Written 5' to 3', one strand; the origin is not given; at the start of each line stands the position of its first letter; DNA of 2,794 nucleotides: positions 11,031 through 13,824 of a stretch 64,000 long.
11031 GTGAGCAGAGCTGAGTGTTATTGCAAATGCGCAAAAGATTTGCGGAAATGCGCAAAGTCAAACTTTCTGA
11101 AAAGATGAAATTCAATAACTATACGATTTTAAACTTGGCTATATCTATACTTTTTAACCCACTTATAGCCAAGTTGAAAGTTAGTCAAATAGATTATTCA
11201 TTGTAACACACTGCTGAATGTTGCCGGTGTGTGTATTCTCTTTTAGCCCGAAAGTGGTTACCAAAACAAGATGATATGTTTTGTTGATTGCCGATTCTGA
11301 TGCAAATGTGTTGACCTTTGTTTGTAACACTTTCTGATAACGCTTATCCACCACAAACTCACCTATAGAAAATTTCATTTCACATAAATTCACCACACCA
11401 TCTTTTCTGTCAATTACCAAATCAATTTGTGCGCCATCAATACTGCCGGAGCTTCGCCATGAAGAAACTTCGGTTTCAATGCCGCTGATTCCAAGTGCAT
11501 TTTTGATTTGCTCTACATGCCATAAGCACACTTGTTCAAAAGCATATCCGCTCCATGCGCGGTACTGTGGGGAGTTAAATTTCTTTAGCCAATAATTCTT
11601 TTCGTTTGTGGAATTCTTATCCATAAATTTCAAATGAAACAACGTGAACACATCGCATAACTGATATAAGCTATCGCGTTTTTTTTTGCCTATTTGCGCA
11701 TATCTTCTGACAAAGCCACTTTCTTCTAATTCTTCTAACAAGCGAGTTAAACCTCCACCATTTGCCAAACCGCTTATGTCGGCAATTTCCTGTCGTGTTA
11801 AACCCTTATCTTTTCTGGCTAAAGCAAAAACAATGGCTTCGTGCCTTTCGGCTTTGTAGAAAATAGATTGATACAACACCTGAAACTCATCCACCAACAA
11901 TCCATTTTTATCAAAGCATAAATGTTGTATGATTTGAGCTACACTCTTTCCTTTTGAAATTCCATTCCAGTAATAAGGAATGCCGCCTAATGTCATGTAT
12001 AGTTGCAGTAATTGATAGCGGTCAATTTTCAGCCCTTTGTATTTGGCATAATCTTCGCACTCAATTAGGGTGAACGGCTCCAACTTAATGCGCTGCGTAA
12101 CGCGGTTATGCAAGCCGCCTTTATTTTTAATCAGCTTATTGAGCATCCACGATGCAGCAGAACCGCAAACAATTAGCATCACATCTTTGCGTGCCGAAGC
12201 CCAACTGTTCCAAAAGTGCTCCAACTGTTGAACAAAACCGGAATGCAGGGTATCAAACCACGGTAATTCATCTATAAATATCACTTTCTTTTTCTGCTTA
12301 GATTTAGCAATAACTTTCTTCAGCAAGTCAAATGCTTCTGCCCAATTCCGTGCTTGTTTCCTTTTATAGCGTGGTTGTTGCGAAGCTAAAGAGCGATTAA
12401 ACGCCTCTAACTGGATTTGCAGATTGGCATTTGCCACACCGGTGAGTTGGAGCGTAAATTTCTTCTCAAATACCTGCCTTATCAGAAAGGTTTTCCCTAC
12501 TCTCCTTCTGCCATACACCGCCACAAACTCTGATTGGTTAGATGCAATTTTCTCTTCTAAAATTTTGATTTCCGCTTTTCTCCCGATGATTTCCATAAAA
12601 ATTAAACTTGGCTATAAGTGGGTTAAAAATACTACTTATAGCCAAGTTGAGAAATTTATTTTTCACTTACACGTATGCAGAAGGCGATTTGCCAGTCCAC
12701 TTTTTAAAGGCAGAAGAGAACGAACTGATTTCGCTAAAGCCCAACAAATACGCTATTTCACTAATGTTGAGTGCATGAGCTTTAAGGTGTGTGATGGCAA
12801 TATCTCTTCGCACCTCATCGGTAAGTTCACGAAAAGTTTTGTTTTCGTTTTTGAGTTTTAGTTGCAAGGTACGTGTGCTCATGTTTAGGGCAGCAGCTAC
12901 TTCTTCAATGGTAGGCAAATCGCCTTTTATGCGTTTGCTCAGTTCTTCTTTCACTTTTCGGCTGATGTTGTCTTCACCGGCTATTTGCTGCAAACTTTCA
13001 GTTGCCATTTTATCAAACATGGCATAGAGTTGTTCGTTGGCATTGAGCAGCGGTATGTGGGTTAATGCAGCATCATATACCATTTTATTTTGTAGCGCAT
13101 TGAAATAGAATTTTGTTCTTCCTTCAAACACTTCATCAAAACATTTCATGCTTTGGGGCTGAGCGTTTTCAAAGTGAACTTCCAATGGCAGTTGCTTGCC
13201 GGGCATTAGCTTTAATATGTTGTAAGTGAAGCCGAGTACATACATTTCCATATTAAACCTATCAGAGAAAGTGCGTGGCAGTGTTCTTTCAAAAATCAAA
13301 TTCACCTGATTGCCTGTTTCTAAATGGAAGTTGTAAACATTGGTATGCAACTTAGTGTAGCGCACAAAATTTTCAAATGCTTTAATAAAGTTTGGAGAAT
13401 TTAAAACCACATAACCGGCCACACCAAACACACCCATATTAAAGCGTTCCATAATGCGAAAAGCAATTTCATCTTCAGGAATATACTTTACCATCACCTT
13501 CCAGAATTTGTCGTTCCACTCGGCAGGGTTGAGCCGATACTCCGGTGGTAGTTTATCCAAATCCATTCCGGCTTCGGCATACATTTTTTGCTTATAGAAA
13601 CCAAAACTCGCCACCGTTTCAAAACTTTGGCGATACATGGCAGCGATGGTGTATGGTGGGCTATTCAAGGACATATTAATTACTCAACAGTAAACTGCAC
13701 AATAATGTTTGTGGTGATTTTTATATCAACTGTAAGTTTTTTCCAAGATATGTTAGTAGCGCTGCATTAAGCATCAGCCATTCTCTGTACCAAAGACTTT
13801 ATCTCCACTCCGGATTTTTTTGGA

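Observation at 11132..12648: ATPase / nuclease-like gene enclosed by 44-nt terminal inverted hairpin repeats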

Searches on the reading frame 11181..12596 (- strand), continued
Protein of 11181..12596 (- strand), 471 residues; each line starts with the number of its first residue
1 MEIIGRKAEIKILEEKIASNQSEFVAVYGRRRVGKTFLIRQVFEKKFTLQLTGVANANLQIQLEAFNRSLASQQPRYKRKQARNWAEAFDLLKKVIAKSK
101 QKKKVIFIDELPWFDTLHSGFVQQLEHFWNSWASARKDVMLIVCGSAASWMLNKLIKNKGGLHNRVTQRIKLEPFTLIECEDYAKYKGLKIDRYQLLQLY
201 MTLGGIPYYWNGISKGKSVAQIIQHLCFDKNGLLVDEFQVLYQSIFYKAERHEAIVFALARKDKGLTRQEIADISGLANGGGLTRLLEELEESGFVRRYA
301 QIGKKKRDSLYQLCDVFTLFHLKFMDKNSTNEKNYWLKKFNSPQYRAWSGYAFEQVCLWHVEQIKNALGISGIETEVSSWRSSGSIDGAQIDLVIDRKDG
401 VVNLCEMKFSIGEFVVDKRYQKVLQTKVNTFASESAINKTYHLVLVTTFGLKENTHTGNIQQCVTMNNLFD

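Call 105: search_dna_similar(query=window:11181-12596:-, collection=plasmids, mode=protein, max_rows=30, max_evalue=1e-20)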
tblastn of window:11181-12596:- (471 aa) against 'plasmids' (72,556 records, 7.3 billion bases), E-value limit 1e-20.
Records with a match: 8; places in all: 8; records where one place covers at least 80% of the query: 8.
Best place of each record, by identity: <60% 8.
By first word of the organism name: Butyrivibrio 2; Emticicia 1; Segatella 1; Candidatus 1; Phocaeicola 1; Malaciobacter 1; Desulfosarcina 1.
By predicted mobility (MOB-suite, as given by PLSDB): non-mobilizable 6; conjugative 1; mobilizable 1.
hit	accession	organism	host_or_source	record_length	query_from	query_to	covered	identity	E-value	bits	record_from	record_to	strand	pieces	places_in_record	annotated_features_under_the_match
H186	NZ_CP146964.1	Butyrivibrio fibrisolvens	Bovinae,Bovine rumen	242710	1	471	100%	43.1%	3e-114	377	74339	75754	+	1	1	ATP-binding protein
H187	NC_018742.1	Emticicia oligotrophica DSM 17448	warm spring water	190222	3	471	100%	42.1%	7e-102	341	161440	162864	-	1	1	ATP-binding protein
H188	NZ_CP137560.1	Segatella hominis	Homo sapiens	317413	3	470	99%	41.1%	5e-115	379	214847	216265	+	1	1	ATP-binding protein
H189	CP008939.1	Candidatus Paracaedimonas acanthamoebae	Acanthamoeba polyphaga HN-3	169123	1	470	100%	40.4%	3e-98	330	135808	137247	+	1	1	hypothetical protein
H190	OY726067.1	Phocaeicola massiliensis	-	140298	2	471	100%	37.9%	6e-99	333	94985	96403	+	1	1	none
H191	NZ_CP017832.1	Butyrivibrio hungatei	Bovine,cell culture,rumen ...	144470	1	470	100%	34.1%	2e-75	264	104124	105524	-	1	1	ATP-binding protein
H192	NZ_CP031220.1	Malaciobacter mytili LMG 24559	cell culture,Mussels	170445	3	461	97%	33.1%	3e-60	220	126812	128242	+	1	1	ATP-binding protein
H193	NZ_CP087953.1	Desulfosarcina sp. BuS5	-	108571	4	433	91%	26.9%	2e-28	127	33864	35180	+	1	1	ATP-binding protein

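Call 106: find_encoding_contigs(protein=P0001, flank=2500, max_places=4)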
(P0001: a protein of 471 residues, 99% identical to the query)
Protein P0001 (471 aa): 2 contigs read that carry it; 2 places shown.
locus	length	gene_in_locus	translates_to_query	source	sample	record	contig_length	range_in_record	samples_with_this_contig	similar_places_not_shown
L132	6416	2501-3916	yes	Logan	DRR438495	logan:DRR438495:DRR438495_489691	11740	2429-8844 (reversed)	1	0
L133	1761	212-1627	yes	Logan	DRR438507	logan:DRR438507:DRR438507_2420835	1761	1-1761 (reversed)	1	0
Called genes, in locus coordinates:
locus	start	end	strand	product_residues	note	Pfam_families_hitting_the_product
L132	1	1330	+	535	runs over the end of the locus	PF00732:GMC_oxred_N (faint), PF00890:FAD_binding_2 (faint), PF01266:DAO (faint), PF07992:Pyr_redox_2 (faint), PF13450:NAD_binding_8 (weak), PF05199:GMC_oxred_C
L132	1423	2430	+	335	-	PF12625:Arabinose_bd, PF12833:HTH_18, PF00165:HTH_AraC (weak)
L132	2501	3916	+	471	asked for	PF01637:ATPase_2, PF13191:AAA_16 (weak), PF13173:AAA_14, PF13401:AAA_22 (weak)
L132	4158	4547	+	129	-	-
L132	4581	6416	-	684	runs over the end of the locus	PF05572:Peptidase_M43, PF00801:PKD, PF18911:PKD_4, PF18962:Por_Secre_tail (weak)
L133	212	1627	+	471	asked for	PF01637:ATPase_2, PF13191:AAA_16 (weak), PF13173:AAA_14, PF13401:AAA_22 (weak)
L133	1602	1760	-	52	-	?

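Call 107: find_encoding_contigs(protein=P0003, flank=2500, max_places=4)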
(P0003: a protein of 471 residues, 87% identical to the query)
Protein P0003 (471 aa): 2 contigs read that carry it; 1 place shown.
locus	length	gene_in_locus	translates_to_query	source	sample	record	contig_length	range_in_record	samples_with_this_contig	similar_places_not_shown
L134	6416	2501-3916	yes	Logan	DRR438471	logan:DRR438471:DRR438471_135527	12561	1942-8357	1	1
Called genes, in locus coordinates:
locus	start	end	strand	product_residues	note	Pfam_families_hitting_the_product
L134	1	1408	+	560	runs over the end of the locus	PF01553:Acyltransferase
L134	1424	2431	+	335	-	PF12625:Arabinose_bd, PF12833:HTH_18, PF00165:HTH_AraC (weak)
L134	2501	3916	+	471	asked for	PF01637:ATPase_2, PF13191:AAA_16 (weak), PF13173:AAA_14, PF13401:AAA_22 (weak)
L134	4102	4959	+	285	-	PF00106:adh_short, PF08659:KR, PF13561:adh_short_C2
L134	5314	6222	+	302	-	PF11751:PorP_SprF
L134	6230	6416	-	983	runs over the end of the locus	PF01433:Peptidase_M1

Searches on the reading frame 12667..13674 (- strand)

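Call 12: search_protein_families(library=pfam, proteins=[window:12667-13674:-], max_evalue=0.001)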
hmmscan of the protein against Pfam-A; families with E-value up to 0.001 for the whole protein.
window:12667-13674:- (335 aa): 3 families
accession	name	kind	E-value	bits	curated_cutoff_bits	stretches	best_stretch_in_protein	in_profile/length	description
PF12625.12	Arabinose_bd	-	1.9e-20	74.2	27.6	1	30-208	6-184/185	Arabinose-binding domain of AraC transcription regulator, N-term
PF12833.13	HTH_18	-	4.1e-18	65.9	33.6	1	260-334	2-77/80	Helix-turn-helix domain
PF00165.29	HTH_AraC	-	2.1e-11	44.1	26.6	1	297-334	1-40/42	Bacterial regulatory helix-turn-helix proteins, AraC family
